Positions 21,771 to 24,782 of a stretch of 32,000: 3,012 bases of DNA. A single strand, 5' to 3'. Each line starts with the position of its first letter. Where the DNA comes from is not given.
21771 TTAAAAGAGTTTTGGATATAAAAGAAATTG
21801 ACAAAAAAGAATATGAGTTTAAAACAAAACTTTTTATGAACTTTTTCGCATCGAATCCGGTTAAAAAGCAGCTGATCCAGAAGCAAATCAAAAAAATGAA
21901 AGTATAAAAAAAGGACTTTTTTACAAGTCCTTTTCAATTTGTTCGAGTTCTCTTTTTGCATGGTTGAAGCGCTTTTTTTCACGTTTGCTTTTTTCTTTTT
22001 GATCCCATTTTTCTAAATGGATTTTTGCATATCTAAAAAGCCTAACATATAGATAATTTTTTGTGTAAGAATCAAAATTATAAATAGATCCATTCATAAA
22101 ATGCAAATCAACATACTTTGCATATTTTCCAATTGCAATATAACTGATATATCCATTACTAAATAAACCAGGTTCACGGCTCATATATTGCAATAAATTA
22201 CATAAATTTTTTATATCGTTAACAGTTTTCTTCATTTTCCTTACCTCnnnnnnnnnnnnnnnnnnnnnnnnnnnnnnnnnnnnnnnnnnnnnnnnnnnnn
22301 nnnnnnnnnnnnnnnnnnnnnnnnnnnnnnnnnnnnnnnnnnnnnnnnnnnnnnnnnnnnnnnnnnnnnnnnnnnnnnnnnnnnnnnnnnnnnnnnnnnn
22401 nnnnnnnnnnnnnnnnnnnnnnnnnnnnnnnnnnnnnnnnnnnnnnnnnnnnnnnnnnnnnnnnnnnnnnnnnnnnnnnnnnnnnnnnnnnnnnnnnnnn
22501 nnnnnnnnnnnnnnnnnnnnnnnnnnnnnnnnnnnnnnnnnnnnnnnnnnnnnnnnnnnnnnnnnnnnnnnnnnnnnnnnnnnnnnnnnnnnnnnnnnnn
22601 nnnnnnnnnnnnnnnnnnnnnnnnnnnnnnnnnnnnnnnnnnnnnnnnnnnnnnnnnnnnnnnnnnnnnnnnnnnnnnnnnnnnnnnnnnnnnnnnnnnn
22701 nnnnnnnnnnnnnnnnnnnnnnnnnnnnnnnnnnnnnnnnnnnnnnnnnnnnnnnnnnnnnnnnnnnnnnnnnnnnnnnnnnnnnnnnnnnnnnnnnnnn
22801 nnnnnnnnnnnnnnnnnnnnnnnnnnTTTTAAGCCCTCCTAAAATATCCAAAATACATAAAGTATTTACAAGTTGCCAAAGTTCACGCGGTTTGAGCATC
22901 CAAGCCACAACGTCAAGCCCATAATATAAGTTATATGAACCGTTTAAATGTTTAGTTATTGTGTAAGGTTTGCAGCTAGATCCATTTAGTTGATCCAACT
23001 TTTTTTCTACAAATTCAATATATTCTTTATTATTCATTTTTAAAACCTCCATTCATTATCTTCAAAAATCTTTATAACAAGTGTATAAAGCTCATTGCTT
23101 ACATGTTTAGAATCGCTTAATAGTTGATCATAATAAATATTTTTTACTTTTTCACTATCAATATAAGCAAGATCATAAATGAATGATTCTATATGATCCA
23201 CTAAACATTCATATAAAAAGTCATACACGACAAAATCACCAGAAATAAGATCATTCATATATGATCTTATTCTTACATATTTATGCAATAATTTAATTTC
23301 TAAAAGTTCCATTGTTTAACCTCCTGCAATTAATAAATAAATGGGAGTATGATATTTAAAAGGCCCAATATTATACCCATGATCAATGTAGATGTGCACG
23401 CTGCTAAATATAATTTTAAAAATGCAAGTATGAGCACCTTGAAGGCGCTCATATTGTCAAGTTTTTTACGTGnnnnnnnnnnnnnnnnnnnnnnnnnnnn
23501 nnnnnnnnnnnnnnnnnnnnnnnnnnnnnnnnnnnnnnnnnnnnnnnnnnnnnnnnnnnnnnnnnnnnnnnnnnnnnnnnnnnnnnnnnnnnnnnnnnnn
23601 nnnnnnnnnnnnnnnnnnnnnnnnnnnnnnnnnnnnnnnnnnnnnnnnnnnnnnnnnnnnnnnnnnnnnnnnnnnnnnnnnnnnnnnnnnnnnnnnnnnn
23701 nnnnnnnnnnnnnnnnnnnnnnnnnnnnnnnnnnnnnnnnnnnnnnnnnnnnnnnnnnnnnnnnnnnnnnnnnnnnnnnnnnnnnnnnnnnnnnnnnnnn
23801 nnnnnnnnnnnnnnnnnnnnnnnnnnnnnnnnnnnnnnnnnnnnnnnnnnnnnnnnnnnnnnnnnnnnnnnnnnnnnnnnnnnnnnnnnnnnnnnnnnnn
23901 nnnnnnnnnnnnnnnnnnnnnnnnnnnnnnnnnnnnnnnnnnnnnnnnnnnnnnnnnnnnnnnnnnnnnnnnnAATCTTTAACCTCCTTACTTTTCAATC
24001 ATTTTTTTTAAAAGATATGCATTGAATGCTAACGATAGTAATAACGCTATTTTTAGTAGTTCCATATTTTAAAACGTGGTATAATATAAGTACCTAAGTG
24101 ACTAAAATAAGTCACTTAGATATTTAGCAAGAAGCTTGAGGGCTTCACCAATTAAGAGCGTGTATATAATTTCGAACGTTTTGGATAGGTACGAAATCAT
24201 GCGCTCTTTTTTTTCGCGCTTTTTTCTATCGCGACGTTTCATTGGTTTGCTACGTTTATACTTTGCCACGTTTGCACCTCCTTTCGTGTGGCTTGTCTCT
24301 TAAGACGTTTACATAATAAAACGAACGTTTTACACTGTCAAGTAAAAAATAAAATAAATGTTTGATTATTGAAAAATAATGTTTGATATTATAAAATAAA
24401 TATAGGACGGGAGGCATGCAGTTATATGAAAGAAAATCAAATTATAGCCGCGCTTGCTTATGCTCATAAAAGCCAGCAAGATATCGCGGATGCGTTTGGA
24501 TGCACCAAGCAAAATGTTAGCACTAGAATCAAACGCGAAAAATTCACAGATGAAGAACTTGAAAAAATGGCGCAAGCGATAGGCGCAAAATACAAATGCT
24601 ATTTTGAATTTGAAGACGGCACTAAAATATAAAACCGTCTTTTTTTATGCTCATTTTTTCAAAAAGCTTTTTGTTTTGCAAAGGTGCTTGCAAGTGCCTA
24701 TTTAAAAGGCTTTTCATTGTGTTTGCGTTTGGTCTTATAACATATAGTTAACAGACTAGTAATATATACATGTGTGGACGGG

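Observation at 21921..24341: Genome-end, inward-facing ArdA operon: a 'leading-region'-style anti-defence cassette full of unknown small proteins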

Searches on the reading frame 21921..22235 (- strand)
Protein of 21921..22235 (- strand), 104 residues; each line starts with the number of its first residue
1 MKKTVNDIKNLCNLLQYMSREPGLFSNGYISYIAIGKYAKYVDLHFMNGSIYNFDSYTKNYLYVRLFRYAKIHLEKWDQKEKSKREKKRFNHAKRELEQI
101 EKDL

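Call 7: search_protein_families(library=pfam, max_evalue=0.1, proteins=[window:21921-22235:-])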
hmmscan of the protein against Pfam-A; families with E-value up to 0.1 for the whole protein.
window:21921-22235:- (104 aa): 0 families

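Call 8: search_protein_families(library=phrogs, max_evalue=0.01, proteins=[window:21921-22235:-])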
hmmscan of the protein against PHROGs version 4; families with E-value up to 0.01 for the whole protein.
window:21921-22235:- (104 aa): 0 families

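Call 25: search_protein_families(library=padloc, max_evalue=0.01, proteins=[window:21921-22235:-])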
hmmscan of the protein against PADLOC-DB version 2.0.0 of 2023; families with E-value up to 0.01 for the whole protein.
window:21921-22235:- (104 aa): 0 families

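Call 37: find_homologous_proteins(query=window:21921-22235:-, max_evalue=0.001)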
Query window:21921-22235:- (104 aa): 14 proteins with E <= 0.001 among 14 candidates.
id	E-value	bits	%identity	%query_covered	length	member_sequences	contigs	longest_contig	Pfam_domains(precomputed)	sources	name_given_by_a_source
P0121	6.4e-63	227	100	100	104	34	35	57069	-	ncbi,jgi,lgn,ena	jgi:hypothetical protein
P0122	2.0e-55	203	89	100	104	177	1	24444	-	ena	-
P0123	1.3e-50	188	83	99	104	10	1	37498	-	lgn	-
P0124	6.5e-45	169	74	100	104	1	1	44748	-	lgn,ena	-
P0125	3.5e-44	167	87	84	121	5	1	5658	-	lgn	-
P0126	5.2e-38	147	76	100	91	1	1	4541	-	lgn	-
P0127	6.9e-37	144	87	74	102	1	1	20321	-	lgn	-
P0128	2.0e-35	139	88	71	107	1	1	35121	-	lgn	-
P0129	1.3e-32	130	87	67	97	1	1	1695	-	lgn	-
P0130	1.5e-30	123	66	100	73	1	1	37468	-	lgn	-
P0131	9.9e-28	114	93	56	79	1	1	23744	-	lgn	-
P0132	7.2e-27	111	63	100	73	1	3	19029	-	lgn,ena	-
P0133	3.1e-24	103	80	62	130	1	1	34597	-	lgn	-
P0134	4.5e-15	74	53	87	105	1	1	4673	-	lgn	-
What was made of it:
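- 21921..22235 (-): o104, the terminal gene in a variable slot. In relatives it alternates with a 185-191-aa protein (c22), with or without a 156-aa protein (c41), or with nothing. Only 14 clusters, all in this lineage (call 37).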

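Call 38: find_encoding_contigs(protein=P0121, flank=10000, max_places=6)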
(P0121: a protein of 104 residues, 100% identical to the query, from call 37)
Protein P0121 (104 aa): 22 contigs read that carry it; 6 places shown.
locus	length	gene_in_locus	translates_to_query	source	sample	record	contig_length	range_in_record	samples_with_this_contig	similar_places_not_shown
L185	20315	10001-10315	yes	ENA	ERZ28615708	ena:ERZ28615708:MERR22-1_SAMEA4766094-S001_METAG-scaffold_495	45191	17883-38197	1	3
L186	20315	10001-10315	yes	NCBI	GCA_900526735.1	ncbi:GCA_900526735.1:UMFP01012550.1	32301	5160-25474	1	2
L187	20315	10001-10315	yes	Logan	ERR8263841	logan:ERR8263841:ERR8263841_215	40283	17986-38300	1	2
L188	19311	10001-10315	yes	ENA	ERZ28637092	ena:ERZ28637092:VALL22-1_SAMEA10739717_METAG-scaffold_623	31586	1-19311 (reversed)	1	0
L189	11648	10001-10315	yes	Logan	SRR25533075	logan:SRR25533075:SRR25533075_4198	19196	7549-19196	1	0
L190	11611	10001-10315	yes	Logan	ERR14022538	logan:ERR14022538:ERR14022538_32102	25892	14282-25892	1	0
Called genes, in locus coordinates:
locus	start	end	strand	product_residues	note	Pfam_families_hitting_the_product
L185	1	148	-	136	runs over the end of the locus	-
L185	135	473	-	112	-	-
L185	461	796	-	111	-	-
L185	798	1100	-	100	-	-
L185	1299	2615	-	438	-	PF05065:Phage_capsid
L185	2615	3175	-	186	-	PF04586:Peptidase_S78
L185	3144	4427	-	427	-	PF04860:Phage_portal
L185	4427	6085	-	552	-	PF03354:TerL_ATPase, PF20441:TerL_nuclease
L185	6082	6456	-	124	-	PF05119:Terminase_4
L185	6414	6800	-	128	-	PF01844:HNH (weak)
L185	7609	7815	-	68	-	-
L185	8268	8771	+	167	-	PF07275:ArdA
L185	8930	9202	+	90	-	-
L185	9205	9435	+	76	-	-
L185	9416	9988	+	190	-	-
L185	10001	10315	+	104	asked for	-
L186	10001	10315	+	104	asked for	-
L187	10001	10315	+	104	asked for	-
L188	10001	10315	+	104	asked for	-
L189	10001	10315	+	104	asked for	-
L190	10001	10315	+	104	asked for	-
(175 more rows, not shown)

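Call 77: predict_structure(alignment_id=A3)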
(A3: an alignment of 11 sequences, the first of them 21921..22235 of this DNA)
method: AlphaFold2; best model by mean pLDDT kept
length: 104 residues; sequences in the alignment: 11
mean_pLDDT: 92.0   pTM: 0.83
mean pLDDT of the five models: 92.0, 76.3, 71.7, 70.4, 65.2
residues with pLDDT >= 90: 79; 70-90: 22; 50-70: 3; < 50: 0
segments of 3 or more residues with pLDDT < 50: none
pLDDT, mean of each block of 10 residues (from residue 1): 83 96 92 90 95 90 94 96 94 95 80
secondary structure, 60 per line:
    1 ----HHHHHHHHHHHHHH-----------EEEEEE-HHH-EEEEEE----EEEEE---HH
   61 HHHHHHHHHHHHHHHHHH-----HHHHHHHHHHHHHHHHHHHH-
elements in order: H5-18 E30-35 E41-46 E51-55 H59-78 H84-103
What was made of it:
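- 21921..22235 (-): AF2 pLDDT 92, pTM 0.83, alpha-beta3-alpha-alpha fold (call 77).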

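Call 80: fold_search(model_id=the predicted structure, library=pdb)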
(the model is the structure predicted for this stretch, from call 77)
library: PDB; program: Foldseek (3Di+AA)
matches with E <= 10: 523; with E <= 0.001: 0
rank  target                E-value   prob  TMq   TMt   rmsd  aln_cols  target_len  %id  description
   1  8oyv_A                5.7e-01  0.16  0.32  0.20  16.0       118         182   14  De novo designed Claudin fold CLF_4 (released 2023-10-18)
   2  3a98_B                6.8e-01  0.18  0.27  0.17  11.8        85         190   12  Crystal structure of the complex of the interacting regions of DOCK2 and ELMO1 (released 2010-10-27)
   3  9y6s_9X               1.1e+00  0.35  0.29  0.04   8.1        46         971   13  96-nm repeat of the Leishmania tarentolae doublet microtubule (released 2025-12-17)
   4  1qe6_C                1.1e+00  0.14  0.22  0.32   8.4        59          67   10  INTERLEUKIN-8 WITH AN ADDED DISULFIDE BETWEEN RESIDUES 5 AND 33 (L5C/H33C) (released 2000-03-22)
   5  6lvd_B                1.1e+00  0.09  0.23  0.21   7.2        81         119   10  Structure of Dimethylformamidase, tetramer, Y440A mutant (released 2020-06-03)
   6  9cy7_A                1.3e+00  0.54  0.24  0.04   1.1        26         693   12  Structure of S.pombe Dis3L2 in complex with oligoU RNA substrate (released 2025-08-06)
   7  4py5_A                1.3e+00  0.11  0.23  0.10  11.0        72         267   12  Thermovibrio ammonificans RNase H3 in complex with 19-mer RNA/DNA (released 2014-07-30)
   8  4xdx                  1.4e+00  0.11  0.24  0.32   6.0        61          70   13  The crystal structure of soluble human interleukin 8 expressed in Pichia pastoris (released 2015-12-23)
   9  5y6l_B                1.4e+00  0.06  0.24  0.17  12.8        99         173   15  A subcomplex crystal structure of human cytosolic aspartyl-tRNA synthetase and heterotetrameric glutathione transferas (released 2018-08-15)
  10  6zyw_D                1.6e+00  0.33  0.25  0.09   2.8        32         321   16  Outer Dynein Arm-Shulin complex - overall structure (Tetrahymena thermophila) (released 2021-01-20)
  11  5tum_B                1.6e+00  0.13  0.18  0.06   3.1        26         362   38  Crystal structure of tetracycline destructase Tet(56) (released 2017-05-10)
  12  5v6x_A                1.6e+00  0.10  0.30  0.36   7.5        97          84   14  Crystal structure of the tRNA binding domain of Pyrrolysyl-tRNA synthetase mutant (32A NTD) bound to tRNA(Pyl) (released 2017-10-11)
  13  1nlz_D                1.6e+00  0.08  0.22  0.09   9.4        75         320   19  Crystal structure of unliganded traffic ATPase of the type IV secretion system of helicobacter pylori (released 2003-05-06)
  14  1qe6_B                1.7e+00  0.12  0.23  0.32   8.4        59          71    8  INTERLEUKIN-8 WITH AN ADDED DISULFIDE BETWEEN RESIDUES 5 AND 33 (L5C/H33C) (released 2000-03-22)
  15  2pt7_B                1.7e+00  0.08  0.22  0.09   8.1        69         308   19  Crystal structure of Cag VirB11 (HP0525) and an inhibitory protein (HP1451) (released 2007-11-13)
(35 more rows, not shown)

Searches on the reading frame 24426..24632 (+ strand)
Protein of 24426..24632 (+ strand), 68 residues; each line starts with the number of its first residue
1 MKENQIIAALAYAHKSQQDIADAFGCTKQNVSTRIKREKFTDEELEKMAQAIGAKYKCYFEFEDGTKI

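Call 7: search_protein_families(library=pfam, max_evalue=0.1, proteins=[window:24426-24632:+])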
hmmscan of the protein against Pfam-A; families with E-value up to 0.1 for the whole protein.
window:24426-24632:+ (68 aa): 14 families
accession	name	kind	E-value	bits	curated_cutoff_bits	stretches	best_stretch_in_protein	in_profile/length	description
PF07022.19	Phage_CI_repr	-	0.00023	21.9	22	1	11-53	9-51/65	Bacteriophage CI repressor helix-turn-helix domain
PF08281.18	Sigma70_r4_2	-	0.00057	19.9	25.7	1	5-37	17-49/54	Sigma-70, region 4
PF12802.13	MarR_2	-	0.00088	19.8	27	1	5-37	9-43/61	MarR family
PF04545.22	Sigma70_r4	-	0.0026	17.7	24.1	1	2-37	8-43/50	Sigma-70, region 4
PF16509.11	KORA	-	0.0098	16.5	26.7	1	4-37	20-53/84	TrfB plasmid transcriptional repressor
PF13518.12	HTH_28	-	0.01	16.4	25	1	5-38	4-36/52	Helix-turn-helix domain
PF13384.12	HTH_23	-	0.022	15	24.6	1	7-37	9-40/50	Homeodomain-like domain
PF01381.28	HTH_3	-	0.023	15.2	23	1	15-53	10-49/55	Helix-turn-helix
PF13404.12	HTH_AsnC-type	-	0.028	14.7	27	1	13-37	16-40/42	AsnC-type helix-turn-helix domain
PF13412.12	HTH_24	-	0.056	13.5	21.9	1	13-37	16-40/48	Winged helix-turn-helix DNA-binding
PF13936.12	HTH_38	-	0.062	13.5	27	1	3-37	9-43/44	Helix-turn-helix domain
PF13545.12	HTH_Crp_2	-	0.075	13.4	27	0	16-37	24-45/70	Crp-like helix-turn-helix domain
PF13443.12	HTH_26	-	0.089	13.5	22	1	14-53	10-51/63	Cro/C1-type HTH DNA-binding domain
PF04297.20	UPF0122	-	0.095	13.4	22.7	1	16-48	35-67/101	Putative helix-turn-helix protein, YlxM / p13 like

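Call 8: search_protein_families(library=phrogs, max_evalue=0.01, proteins=[window:24426-24632:+])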
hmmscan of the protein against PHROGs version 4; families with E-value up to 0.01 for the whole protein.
window:24426-24632:+ (68 aa): 12 families
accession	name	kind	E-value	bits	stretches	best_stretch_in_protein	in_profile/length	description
phrog_38278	-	unknown function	5.1e-09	37.4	1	6-55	22-71/180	-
phrog_4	-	transcription regulation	0.00036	20.6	1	11-55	61-105/400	transcriptional repressor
phrog_4583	-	transcription regulation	0.00049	21.1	1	4-53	13-63/81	transcriptional repressor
phrog_2538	-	head and packaging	0.00051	21.1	1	2-55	6-59/129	terminase small subunit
phrog_3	-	transcription regulation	0.00085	20.2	1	4-63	91-149/430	transcriptional repressor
phrog_2328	-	transcription regulation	0.0017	19.1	1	8-54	22-69/128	transcriptional repressor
phrog_10757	-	unknown function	0.0025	19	1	38-64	26-52/55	-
phrog_6223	-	transcription regulation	0.0037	18.3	1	2-36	6-38/73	transcriptional repressor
phrog_2339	-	DNA, RNA and nucleotide metabolism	0.0043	18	1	4-65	28-91/98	HTH DNA binding protein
phrog_7241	-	transcription regulation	0.0052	17.8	1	3-55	63-116/122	transcriptional regulator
phrog_18890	-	transcription regulation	0.0066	18.4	1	3-48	24-71/91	transcriptional regulator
phrog_7545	-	DNA, RNA and nucleotide metabolism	0.0072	17.5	1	14-50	18-54/160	HNH endonuclease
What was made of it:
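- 24426..24632 (+): HTH68, a divergently transcribed 68-aa helix-turn-helix protein and probable repressor of the operon (Aca-like role). It gives weak HTH matches below the Pfam cut-offs (Phage_CI_repr 2.3e-4) and matches phrog_38278 at 5e-9 (calls 7, 8).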
